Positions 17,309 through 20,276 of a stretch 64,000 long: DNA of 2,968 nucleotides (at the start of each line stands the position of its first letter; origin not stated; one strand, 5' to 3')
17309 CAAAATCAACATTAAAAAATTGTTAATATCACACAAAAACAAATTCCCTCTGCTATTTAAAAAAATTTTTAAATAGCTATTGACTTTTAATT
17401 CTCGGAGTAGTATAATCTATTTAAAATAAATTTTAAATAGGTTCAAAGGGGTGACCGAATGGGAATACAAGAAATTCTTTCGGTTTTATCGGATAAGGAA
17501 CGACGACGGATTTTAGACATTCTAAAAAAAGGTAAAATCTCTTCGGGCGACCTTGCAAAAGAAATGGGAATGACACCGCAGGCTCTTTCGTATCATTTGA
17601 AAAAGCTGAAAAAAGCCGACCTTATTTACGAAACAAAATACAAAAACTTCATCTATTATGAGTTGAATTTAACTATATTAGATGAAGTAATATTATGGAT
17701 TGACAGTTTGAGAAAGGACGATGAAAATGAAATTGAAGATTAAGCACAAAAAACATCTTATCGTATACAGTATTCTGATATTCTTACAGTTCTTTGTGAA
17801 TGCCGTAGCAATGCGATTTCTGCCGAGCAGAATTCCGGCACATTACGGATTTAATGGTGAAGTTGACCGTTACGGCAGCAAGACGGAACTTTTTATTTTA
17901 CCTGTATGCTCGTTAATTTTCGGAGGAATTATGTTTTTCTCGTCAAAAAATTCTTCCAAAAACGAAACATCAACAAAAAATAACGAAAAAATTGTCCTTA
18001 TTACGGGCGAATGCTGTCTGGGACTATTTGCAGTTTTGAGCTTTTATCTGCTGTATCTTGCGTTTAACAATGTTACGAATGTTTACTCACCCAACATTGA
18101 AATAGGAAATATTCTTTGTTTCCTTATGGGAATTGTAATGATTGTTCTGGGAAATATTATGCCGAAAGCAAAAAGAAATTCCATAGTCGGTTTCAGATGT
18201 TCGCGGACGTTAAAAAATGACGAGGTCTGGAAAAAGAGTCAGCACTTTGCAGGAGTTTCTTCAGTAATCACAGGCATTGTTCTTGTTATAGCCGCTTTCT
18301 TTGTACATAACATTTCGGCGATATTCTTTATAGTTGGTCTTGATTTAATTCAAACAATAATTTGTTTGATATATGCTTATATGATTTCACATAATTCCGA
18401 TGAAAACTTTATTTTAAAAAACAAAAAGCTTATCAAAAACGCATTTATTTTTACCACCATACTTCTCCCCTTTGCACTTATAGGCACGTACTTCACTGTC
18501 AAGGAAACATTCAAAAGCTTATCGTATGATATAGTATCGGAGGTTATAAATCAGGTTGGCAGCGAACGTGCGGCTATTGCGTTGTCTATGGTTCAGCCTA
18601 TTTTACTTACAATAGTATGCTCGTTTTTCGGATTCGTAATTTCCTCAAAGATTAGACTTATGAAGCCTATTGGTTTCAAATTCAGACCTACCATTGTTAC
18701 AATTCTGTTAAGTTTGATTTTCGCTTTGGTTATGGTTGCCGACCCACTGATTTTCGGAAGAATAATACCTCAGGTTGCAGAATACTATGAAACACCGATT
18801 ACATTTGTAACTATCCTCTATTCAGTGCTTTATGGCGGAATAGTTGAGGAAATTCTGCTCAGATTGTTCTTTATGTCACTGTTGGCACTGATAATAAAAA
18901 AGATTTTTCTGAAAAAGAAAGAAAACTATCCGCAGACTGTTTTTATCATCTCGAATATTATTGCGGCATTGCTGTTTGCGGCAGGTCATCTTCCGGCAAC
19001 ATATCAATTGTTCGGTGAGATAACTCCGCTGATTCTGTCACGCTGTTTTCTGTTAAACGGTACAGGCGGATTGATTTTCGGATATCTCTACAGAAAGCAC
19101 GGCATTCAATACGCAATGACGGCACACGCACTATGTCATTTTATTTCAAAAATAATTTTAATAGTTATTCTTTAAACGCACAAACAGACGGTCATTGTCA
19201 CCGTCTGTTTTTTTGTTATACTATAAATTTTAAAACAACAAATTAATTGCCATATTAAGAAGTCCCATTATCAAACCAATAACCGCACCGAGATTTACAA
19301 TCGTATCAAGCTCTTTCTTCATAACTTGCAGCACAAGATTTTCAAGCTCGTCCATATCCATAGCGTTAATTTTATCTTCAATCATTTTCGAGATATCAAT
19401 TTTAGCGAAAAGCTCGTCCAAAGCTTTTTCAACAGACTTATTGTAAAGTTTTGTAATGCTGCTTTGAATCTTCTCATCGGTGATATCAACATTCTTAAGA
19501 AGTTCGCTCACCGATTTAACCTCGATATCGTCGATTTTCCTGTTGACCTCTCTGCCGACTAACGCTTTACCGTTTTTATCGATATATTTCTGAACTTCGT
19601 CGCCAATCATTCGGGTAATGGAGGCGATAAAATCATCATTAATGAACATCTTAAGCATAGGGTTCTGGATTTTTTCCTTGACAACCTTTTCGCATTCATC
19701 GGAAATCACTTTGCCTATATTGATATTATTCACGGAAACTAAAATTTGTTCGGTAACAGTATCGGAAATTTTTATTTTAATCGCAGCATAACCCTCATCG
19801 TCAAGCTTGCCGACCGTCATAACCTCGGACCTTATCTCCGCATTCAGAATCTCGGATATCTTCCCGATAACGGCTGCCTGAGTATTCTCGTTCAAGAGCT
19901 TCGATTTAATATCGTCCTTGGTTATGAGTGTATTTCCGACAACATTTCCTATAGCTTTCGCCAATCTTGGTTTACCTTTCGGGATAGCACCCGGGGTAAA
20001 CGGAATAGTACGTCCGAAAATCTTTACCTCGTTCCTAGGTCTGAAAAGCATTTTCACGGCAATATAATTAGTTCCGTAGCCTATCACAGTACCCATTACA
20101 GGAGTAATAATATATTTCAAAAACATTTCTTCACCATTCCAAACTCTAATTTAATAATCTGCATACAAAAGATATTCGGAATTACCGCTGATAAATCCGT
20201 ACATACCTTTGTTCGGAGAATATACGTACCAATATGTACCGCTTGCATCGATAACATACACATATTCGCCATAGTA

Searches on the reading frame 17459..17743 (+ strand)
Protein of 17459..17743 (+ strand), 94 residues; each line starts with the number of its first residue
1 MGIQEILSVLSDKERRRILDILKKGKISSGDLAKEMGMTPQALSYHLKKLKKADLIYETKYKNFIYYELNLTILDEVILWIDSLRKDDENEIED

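Call 39: search_protein_families(library=pfam, proteins=[window:17459-17743:+], max_evalue=0.00001)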
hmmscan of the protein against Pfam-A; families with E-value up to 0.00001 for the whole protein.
window:17459-17743:+ (94 aa): 5 families
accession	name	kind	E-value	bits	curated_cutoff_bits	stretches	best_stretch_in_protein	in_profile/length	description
PF12840.13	HTH_20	-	1.5e-13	50.9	27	1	10-56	1-48/51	Helix-turn-helix domain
PF01022.26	HTH_5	-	1.2e-12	48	22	1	12-57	1-46/47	Bacterial regulatory protein, arsR family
PF13412.12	HTH_24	-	1.6e-09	37.6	21.9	1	15-56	5-47/48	Winged helix-turn-helix DNA-binding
PF12802.13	MarR_2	-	8.8e-08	32.6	27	1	17-57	9-51/61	MarR family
PF01047.28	MarR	-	9.3e-06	25.9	24.6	0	21-59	12-50/59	MarR family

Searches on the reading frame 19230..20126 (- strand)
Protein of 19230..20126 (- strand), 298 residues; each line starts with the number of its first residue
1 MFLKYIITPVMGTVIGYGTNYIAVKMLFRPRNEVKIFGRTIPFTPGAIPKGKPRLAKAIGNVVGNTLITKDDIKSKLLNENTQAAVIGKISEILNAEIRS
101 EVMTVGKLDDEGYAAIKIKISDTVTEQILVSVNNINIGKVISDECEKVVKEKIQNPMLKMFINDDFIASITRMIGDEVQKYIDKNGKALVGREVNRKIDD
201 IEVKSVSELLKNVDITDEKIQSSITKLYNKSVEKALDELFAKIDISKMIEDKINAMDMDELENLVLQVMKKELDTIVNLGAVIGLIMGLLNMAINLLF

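Call 39: search_protein_families(library=pfam, proteins=[window:19230-20126:-], max_evalue=0.00001)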
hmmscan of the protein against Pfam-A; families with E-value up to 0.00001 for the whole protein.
window:19230-20126:- (298 aa): 1 family
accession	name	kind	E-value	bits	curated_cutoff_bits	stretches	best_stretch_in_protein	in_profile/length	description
PF04286.17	DUF445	-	3.1e-39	136.4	33.8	2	11-236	2-215/368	Protein of unknown function (DUF445)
